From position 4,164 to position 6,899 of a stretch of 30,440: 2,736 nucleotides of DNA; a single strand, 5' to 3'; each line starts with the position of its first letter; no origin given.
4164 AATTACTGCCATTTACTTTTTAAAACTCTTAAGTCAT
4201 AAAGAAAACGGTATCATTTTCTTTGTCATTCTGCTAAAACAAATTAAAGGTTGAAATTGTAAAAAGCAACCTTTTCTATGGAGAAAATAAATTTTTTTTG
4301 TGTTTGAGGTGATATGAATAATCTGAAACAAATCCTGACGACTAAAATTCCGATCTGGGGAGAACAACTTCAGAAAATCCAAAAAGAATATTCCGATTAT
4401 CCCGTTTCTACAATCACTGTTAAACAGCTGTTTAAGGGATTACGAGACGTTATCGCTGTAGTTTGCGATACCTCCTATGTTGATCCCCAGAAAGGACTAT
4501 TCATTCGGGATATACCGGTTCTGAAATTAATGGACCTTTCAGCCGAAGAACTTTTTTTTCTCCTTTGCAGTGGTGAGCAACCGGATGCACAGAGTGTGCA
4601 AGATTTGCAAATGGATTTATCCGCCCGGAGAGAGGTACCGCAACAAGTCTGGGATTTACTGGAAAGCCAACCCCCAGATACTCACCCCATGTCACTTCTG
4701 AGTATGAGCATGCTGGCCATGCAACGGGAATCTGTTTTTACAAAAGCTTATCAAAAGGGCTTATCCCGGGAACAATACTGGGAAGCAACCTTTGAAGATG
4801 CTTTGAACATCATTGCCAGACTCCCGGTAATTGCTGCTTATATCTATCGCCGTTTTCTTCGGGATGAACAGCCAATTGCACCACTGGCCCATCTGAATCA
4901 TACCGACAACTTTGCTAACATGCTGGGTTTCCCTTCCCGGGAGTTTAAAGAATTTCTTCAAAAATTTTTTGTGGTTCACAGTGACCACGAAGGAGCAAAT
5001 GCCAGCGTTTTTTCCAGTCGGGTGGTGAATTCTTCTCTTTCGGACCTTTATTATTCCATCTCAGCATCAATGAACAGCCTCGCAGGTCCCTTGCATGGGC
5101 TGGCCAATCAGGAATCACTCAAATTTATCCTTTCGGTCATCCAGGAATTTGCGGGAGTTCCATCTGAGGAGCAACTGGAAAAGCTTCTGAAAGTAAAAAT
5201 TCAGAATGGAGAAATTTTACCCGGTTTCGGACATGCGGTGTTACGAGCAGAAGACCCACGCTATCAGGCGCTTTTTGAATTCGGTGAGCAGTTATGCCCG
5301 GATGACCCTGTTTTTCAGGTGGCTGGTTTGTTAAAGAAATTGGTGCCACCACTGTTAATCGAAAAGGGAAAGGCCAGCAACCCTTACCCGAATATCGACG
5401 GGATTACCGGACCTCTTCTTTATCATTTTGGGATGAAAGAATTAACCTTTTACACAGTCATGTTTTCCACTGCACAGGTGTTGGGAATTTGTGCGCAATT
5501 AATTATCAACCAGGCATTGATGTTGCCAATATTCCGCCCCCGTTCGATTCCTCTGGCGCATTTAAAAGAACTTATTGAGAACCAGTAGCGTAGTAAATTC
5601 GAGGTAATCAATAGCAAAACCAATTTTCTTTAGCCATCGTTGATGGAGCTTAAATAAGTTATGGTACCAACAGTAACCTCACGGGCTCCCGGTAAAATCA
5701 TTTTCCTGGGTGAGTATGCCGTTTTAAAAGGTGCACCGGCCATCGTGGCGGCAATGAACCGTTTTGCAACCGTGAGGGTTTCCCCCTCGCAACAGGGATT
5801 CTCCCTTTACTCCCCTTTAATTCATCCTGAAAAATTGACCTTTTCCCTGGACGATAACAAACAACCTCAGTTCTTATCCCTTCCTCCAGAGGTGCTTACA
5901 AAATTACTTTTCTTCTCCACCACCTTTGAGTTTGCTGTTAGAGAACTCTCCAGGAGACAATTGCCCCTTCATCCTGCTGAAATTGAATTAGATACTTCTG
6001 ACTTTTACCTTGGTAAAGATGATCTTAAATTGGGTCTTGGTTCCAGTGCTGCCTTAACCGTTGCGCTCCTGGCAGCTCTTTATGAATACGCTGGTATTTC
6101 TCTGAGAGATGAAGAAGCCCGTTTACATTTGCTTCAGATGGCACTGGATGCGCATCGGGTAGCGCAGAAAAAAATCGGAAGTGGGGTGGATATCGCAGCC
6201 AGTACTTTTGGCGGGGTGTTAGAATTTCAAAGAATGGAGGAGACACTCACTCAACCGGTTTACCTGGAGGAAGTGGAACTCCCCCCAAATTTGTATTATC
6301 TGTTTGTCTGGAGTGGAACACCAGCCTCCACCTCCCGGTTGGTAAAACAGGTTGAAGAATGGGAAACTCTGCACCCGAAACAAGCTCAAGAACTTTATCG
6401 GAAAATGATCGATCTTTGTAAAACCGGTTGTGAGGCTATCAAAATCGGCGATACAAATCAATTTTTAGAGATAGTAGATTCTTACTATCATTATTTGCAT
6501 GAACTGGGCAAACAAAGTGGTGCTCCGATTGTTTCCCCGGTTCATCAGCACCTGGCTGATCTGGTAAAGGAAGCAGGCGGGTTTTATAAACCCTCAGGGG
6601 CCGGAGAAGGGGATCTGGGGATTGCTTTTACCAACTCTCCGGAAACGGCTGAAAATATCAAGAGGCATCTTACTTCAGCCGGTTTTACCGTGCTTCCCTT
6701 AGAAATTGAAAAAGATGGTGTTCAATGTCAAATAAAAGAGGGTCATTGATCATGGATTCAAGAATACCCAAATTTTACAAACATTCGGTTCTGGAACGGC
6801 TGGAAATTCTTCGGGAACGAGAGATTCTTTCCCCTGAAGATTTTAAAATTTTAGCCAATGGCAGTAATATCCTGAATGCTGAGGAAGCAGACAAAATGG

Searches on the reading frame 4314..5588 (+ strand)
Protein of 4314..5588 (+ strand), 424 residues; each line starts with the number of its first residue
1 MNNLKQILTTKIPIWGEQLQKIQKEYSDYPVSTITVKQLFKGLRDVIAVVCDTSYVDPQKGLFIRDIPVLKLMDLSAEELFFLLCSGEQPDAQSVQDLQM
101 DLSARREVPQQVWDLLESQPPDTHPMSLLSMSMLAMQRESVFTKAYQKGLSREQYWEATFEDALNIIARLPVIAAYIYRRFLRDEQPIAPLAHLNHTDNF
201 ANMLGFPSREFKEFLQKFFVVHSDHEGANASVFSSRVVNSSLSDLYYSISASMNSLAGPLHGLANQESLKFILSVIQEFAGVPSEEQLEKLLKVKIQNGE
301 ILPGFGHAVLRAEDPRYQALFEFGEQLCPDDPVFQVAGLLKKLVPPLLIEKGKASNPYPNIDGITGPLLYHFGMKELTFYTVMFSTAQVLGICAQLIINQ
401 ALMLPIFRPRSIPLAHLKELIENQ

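Call 6: search_protein_families(library=ncbifam, proteins=[window:4314-5588:+], max_evalue=0.00001)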
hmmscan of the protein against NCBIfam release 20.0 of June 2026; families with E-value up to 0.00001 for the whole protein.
window:4314-5588:+ (424 aa): 20 families
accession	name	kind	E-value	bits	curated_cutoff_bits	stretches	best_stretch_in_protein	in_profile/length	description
NF007128.0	PRK09569.1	subfamily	1.2e-132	442.6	344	1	3-422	2-432/437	citrate (Si)-synthase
TIGR01793.1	cit_synth_euk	equivalog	1.4e-119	399.7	619.75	1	2-413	2-423/427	citrate (Si)-synthase, eukaryotic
TIGR01800.1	cit_synth_II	subfamily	2.3e-49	168.1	421.3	1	41-410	1-351/368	2-methylcitrate synthase/citrate synthase II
NF009004.0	PRK12349.1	equivalog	3.4e-45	154.5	508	1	40-411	8-361/372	citrate synthase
NF010639.0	PRK14036.1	equivalog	1.1e-44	152.7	502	1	38-412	5-363/379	citrate synthase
NF010636.0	PRK14033.1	equivalog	1.4e-43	149.2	479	1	36-410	6-361/376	bifunctional 2-methylcitrate synthase/citrate synthase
NF041301.1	Cit_synth_Halo_CitZ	equivalog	5.4e-41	140.8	550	1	37-411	3-363/379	citrate synthase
NF041157.1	Cit_synThplmales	equivalog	5.7e-41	140.9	590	1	38-412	3-361/377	citrate synthase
NF010638.0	PRK14035.1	equivalog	3.8e-38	131.2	572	1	39-411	4-356/372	citrate synthase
NF004126.0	PRK05614.1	equivalog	1.4e-36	125.9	505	1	51-412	57-415/430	citrate synthase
NF010637.0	PRK14034.1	equivalog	2.1e-34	119.1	594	1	41-411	5-355/372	citrate synthase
NF010640.0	PRK14037.1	subfamily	2.9e-34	118.6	504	1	38-412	3-362/377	citrate synthase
NF010635.0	PRK14032.1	subfamily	4.2e-33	114.5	426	1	75-410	89-432/448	citrate synthase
NF009006.1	PRK12351.1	equivalog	3.5e-31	107.9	550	1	76-409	45-358/376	bifunctional 2-methylcitrate synthase/citrate synthase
TIGR01798.1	cit_synth_I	equivalog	1.3e-29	103.1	485.15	1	49-397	42-387/412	citrate synthase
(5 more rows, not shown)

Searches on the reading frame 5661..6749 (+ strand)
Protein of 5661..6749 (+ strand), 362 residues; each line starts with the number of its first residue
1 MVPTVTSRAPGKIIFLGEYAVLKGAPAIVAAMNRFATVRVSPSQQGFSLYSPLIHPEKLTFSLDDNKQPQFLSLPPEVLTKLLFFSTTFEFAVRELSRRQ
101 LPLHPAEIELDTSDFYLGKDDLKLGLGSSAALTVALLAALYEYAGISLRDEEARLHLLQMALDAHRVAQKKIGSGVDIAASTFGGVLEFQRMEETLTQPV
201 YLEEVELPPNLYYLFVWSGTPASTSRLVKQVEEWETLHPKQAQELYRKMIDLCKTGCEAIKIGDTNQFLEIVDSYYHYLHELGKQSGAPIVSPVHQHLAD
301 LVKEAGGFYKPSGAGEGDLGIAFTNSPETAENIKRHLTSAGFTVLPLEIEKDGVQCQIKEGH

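Call 6: search_protein_families(library=ncbifam, proteins=[window:5661-6749:+], max_evalue=0.00001)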
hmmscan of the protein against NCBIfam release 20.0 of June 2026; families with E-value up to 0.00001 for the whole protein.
window:5661-6749:+ (362 aa): 5 families
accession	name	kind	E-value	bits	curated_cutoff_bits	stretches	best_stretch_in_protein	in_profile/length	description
TIGR01220.1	Pmev_kin_Gr_pos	equivalog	3.1e-36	125.2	165.7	1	7-351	3-356/358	phosphomevalonate kinase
TIGR00549.1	mevalon_kin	equivalog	1.3e-29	103.5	163.05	1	9-317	1-270/276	mevalonate kinase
NF040957.1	Arch_PMK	equivalog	2.4e-21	76.6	500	1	107-347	76-307/316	phosphomevalonate kinase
NF003036.0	PRK03926.1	equivalog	8.9e-17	61.1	403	1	125-357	89-299/302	mevalonate kinase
TIGR01219.1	Pmev_kin_ERG8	equivalog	2e-14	53.3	376.95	1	123-192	154-231/456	phosphomevalonate kinase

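Call 20: search_protein_families(library=pfam, proteins=[window:5661-6749:+], max_evalue=0.00001)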
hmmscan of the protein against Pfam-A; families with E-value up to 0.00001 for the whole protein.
window:5661-6749:+ (362 aa): 1 family
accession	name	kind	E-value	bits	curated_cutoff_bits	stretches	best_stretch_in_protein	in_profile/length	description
PF00288.32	GHMP_kinases_N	-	3.4e-11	43.6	22.3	1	121-185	27-87/87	GHMP kinases N terminal domain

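Call 52: search_solved_structures(query=window:5661-6746:+, max_evalue=0.001)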
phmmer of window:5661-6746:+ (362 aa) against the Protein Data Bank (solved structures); distinct sequences matched with E-value up to 0.001: 15.
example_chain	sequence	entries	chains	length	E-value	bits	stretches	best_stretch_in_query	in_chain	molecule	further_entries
3k17_A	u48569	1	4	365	2.3e-25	92.9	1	8-362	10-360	Lin0012 protein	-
2hfs_A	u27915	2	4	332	2.9e-13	53.1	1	115-333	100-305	Mevalonate kinase, putative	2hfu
2r3v_A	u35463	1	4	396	1.1e-08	38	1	124-355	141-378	Mevalonate kinase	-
6mde_A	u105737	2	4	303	1.2e-08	37.9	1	84-344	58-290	Mevalonate kinase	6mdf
4hac_A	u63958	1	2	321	1.5e-08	37.7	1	84-344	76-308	Mevalonate kinase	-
1vis_A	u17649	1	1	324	4.2e-07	32.8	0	119-334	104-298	Mevalonate kinase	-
1kkh_A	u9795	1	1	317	4.8e-07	32.7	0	119-334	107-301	Mevalonate Kinase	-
3k85_A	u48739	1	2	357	1e-06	31.6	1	124-354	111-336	D-glycero-D-manno-heptose 1-phosphate kinase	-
1kvk_A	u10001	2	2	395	1.9e-06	30.7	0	125-354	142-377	mevalonate kinase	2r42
2x7i_A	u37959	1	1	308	5.4e-06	29.2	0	124-341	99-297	MEVALONATE KINASE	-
8teb_A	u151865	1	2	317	4e-05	26.4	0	5-44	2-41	Mevalonate kinase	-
4usm_A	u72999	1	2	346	0.00031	23.4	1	108-327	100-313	PUTATIVE SUGAR KINASE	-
1k47_A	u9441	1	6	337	0.00052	22.7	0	10-345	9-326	phosphomevalonate kinase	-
3gon_A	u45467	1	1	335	0.00054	22.6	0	10-345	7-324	Phosphomevalonate kinase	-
8tfo_A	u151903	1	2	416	0.00061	22.5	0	122-195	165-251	Mevalonate kinase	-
